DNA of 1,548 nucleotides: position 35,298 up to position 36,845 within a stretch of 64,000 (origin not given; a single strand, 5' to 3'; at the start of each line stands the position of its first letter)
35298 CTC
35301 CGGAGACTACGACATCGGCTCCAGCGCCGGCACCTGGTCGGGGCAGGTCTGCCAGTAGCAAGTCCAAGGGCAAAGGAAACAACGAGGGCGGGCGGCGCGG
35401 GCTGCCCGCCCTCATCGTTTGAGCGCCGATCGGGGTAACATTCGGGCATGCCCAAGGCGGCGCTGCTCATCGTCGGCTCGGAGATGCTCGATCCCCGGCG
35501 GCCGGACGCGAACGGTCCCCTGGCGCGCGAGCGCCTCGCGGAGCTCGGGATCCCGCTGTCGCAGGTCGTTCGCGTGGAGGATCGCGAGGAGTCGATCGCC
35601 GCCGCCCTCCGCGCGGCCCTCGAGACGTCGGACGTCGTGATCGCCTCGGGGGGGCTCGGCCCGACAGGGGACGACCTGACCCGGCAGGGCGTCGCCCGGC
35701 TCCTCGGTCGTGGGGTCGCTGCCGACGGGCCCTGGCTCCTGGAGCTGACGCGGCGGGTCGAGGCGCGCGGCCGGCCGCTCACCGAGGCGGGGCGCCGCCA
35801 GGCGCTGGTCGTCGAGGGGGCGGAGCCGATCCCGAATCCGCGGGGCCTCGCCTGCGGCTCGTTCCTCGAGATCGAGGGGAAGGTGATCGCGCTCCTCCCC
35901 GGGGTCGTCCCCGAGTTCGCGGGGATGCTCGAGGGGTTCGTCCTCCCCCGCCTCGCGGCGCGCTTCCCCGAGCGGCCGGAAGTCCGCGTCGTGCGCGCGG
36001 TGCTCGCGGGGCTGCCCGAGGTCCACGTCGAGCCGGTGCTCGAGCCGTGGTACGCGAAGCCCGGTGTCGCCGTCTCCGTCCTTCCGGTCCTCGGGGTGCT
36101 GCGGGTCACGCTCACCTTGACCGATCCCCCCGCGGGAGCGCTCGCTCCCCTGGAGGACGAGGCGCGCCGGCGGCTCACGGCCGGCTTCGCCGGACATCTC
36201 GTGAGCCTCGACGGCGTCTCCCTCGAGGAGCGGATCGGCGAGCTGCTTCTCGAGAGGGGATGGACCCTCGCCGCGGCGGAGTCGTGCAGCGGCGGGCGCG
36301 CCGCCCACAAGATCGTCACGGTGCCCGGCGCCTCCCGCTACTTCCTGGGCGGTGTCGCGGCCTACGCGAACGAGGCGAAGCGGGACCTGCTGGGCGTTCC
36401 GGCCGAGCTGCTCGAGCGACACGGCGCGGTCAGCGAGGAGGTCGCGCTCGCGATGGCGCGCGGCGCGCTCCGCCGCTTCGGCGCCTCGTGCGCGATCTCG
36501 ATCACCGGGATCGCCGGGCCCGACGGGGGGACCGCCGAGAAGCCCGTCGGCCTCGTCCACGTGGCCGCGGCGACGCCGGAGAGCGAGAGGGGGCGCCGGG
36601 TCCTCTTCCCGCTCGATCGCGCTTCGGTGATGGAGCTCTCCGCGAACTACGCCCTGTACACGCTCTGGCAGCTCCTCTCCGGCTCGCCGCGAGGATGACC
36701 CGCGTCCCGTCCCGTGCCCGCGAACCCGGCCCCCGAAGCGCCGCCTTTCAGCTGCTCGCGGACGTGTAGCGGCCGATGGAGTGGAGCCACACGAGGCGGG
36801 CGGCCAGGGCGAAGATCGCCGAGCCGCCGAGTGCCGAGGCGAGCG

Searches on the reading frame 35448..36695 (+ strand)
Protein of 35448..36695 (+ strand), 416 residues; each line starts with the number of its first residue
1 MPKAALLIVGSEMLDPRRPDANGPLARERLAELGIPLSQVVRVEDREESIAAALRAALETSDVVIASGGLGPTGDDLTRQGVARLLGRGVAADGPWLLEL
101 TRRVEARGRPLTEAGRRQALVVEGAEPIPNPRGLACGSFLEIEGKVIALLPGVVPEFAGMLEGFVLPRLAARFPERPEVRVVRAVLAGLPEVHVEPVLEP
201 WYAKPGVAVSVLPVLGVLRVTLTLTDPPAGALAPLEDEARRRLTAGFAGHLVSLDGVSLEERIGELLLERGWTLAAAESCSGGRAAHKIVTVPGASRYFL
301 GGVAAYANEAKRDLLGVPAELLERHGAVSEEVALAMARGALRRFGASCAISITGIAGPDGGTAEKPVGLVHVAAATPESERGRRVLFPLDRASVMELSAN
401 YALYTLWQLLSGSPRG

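Call 51: search_protein_families(library=pfam, proteins=[window:35448-36695:+], max_evalue=0.00001)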
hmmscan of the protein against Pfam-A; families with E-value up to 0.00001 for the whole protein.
window:35448-36695:+ (416 aa): 2 families
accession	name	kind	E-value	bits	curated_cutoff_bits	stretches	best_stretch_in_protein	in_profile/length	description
PF02464.23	CinA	-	7.5e-54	182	23.5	1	258-409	3-154/155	Competence-damaged protein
PF00994.29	MoCF_biosynth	-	6.5e-28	97.7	26.6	1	6-170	2-143/144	Probable molybdopterin binding domain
